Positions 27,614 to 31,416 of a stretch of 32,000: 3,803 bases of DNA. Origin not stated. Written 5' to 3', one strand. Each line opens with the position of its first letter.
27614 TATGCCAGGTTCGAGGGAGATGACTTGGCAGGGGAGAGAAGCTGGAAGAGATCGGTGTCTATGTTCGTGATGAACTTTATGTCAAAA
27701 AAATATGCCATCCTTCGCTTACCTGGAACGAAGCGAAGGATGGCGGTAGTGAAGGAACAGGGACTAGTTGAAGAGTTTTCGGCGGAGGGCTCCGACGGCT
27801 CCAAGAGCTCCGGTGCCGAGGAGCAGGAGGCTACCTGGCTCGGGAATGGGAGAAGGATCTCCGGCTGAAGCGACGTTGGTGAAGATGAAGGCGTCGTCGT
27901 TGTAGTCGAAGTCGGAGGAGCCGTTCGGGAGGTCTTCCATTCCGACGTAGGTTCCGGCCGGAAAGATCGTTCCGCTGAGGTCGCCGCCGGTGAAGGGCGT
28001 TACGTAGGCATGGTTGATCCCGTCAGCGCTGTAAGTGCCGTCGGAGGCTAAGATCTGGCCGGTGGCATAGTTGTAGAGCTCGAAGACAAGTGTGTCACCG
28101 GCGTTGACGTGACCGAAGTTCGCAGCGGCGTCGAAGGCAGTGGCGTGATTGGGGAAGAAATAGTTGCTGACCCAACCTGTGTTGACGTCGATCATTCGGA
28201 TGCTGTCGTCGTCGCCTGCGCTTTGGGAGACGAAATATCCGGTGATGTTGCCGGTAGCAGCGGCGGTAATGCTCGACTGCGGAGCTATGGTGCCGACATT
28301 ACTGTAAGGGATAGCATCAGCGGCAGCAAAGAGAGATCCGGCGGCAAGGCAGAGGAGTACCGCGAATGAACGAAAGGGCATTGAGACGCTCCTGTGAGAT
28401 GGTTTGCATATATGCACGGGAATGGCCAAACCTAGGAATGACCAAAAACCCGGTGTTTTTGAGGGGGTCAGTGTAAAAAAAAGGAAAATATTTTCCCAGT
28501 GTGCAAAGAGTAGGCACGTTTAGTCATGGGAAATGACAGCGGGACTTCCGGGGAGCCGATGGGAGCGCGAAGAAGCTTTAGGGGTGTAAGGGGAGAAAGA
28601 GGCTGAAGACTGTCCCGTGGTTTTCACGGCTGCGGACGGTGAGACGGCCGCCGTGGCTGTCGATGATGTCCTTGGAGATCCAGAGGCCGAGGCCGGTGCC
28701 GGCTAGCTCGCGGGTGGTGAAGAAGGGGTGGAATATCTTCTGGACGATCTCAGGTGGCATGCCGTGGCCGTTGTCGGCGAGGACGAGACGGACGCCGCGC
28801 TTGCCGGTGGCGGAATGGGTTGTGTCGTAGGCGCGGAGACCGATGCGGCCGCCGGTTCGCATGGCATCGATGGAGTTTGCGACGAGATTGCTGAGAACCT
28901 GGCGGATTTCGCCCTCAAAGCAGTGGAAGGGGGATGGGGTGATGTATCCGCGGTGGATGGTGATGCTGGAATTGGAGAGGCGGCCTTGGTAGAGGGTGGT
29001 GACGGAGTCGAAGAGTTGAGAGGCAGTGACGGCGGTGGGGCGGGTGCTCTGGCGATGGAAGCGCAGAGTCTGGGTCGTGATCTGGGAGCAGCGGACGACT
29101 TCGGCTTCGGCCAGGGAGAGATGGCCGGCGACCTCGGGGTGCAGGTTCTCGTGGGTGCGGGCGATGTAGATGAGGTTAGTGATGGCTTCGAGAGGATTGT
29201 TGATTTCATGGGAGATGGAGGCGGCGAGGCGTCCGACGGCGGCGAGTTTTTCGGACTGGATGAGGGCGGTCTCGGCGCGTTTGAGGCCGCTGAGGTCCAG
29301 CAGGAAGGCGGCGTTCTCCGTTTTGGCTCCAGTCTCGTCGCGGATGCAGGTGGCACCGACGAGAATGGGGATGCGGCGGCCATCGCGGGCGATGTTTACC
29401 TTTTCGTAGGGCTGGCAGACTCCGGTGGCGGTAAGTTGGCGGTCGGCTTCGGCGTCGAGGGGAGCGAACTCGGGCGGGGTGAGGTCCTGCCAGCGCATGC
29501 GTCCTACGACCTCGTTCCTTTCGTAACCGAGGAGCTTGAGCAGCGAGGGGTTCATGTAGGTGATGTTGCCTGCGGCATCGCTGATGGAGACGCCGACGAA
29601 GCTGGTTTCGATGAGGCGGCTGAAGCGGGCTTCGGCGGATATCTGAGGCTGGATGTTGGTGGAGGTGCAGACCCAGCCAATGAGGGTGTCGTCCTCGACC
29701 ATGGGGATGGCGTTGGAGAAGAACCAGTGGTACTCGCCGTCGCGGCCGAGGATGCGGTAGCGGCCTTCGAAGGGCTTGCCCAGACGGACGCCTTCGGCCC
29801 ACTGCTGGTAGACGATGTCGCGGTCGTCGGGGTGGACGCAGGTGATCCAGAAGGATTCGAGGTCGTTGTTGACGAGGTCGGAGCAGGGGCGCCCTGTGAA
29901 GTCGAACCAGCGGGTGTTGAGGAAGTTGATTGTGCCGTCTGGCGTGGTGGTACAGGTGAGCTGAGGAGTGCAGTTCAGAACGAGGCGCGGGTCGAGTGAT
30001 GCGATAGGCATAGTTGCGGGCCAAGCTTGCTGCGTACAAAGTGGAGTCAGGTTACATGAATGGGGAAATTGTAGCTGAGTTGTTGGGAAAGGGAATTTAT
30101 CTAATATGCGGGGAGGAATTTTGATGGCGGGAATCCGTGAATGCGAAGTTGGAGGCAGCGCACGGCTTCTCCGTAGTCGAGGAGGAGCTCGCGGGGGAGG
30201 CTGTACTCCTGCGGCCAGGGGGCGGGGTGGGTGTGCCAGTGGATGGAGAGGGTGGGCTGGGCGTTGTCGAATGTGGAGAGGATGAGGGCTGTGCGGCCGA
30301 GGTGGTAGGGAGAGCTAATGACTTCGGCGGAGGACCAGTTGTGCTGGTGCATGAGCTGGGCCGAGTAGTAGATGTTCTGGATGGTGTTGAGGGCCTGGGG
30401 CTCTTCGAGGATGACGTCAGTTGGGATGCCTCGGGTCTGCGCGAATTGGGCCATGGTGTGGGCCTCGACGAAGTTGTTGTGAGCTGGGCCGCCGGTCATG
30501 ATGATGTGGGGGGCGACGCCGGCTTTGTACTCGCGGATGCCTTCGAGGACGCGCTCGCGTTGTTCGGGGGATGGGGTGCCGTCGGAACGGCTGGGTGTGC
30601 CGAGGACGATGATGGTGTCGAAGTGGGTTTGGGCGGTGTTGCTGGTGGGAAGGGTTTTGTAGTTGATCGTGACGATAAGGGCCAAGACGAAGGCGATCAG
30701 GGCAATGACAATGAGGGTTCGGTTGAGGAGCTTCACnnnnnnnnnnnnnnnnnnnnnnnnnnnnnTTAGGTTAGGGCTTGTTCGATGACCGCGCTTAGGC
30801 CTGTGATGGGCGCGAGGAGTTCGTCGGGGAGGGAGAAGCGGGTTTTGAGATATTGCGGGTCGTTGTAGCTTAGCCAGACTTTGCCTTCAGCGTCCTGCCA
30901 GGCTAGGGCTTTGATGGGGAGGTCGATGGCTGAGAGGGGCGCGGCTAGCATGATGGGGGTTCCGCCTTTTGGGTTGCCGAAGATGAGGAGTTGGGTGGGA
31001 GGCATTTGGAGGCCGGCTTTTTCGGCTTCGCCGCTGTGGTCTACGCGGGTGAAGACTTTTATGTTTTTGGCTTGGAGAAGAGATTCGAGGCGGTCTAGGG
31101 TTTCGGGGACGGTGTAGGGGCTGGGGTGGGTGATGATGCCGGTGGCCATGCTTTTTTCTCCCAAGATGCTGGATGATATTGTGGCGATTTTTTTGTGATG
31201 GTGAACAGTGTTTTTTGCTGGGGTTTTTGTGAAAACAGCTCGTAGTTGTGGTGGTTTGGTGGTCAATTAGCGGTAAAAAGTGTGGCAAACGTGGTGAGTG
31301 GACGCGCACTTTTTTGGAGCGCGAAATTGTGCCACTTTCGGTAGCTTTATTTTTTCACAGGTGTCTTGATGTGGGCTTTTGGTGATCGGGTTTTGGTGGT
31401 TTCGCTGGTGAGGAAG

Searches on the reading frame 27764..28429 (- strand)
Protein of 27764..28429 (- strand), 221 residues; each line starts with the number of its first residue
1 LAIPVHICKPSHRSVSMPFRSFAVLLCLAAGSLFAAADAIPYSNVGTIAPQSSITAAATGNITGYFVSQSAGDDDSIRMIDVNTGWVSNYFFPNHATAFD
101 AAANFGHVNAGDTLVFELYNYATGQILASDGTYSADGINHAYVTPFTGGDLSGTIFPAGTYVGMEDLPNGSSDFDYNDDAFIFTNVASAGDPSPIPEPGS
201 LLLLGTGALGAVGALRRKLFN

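Call 13: search_protein_families(library=ncbifam, proteins=[window:27764-28429:-], max_evalue=0.001)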
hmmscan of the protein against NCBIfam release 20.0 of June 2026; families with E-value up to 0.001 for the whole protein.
window:27764-28429:- (221 aa): 5 families
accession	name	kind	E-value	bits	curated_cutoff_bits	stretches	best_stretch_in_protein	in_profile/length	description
TIGR02595.1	PEP_CTERM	domain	0.00012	22.7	16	1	195-218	1-23/24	PEP-CTERM sorting domain-containing protein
NF041538.1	PEP_EDSA_1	subfamily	0.00047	19.9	100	1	188-218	282-307/307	EDSAP-1 family PEP-CTERM protein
NF038129.1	PEP_NF038129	equivalog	0.00049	20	65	1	159-217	139-192/194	NF038129 family PEP-CTERM protein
NF041927.1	Xrt_dep_XDP1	equivalog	0.00057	19.9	125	0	174-218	194-242/242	exosortase-dependent surface protein XDP1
NF038118.1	PEP_CTERM_CCXG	equivalog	0.00094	18.9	90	0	162-217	142-198/199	CCXG family PEP-CTERM protein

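Call 14: search_protein_families(library=pfam, proteins=[window:27764-28429:-], max_evalue=0.001)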
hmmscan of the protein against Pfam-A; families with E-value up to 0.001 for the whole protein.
window:27764-28429:- (221 aa): 2 families
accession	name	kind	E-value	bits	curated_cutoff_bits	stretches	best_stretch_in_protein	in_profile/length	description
PF07589.16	PEP-CTERM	-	7e-06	26.3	20.7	1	194-217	1-24/24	PEP-CTERM motif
PF13448.11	DUF4114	-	0.00015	23.1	27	1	122-179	29-78/85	Domain of unknown function (DUF4114)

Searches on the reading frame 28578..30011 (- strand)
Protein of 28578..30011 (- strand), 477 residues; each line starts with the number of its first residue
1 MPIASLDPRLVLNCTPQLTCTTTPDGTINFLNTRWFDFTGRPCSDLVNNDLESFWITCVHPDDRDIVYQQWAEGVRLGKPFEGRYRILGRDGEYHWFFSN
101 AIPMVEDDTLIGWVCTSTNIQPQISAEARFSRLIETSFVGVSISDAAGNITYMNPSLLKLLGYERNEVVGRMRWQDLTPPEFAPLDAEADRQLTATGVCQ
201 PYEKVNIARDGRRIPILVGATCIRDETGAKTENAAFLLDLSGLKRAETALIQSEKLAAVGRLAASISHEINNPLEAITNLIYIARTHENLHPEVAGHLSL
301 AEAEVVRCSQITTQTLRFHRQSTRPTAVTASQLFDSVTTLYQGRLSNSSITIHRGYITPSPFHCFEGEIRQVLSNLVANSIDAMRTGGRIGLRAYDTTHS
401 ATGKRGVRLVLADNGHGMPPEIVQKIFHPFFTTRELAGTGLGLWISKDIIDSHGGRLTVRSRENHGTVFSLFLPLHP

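Call 14: search_protein_families(library=pfam, proteins=[window:28578-30011:-], max_evalue=0.001)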
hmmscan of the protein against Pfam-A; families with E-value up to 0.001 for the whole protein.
window:28578-30011:- (477 aa): 7 families
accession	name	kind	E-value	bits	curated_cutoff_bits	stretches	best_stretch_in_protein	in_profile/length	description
PF02518.31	HATPase_c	-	1.9e-25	89.9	26.4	1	368-476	5-110/111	Histidine kinase-, DNA gyrase B-, and HSP90-like ATPase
PF00989.32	PAS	-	1.9e-22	79.8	22.6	2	129-231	2-104/113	PAS fold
PF08447.18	PAS_3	-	1.1e-20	74.1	25.6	1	30-116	3-88/89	PAS fold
PF13426.13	PAS_9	-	2.6e-20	73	27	2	140-238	3-99/103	PAS domain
PF08448.16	PAS_4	-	2.8e-11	44.1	23.1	1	142-228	9-93/110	PAS fold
PF13188.13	PAS_8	-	4.3e-10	39.6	21.8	1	128-183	1-51/65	PAS domain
PF00512.31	HisKA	-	3.7e-07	30.5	26.9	1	260-321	3-63/66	His Kinase A (phospho-acceptor) domain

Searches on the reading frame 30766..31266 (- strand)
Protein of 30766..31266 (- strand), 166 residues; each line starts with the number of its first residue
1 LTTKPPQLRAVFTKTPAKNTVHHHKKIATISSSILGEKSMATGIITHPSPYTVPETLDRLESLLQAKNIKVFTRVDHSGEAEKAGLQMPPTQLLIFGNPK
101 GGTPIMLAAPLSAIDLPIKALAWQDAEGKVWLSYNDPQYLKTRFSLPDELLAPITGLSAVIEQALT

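Call 14: search_protein_families(library=pfam, proteins=[window:30766-31266:-], max_evalue=0.001)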
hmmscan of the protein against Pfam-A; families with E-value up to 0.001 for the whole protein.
window:30766-31266:- (166 aa): 1 family
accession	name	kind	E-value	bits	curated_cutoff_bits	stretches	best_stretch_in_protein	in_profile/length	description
PF03625.19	DUF302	-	2.3e-20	72.6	23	1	75-137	1-63/63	Domain of unknown function DUF302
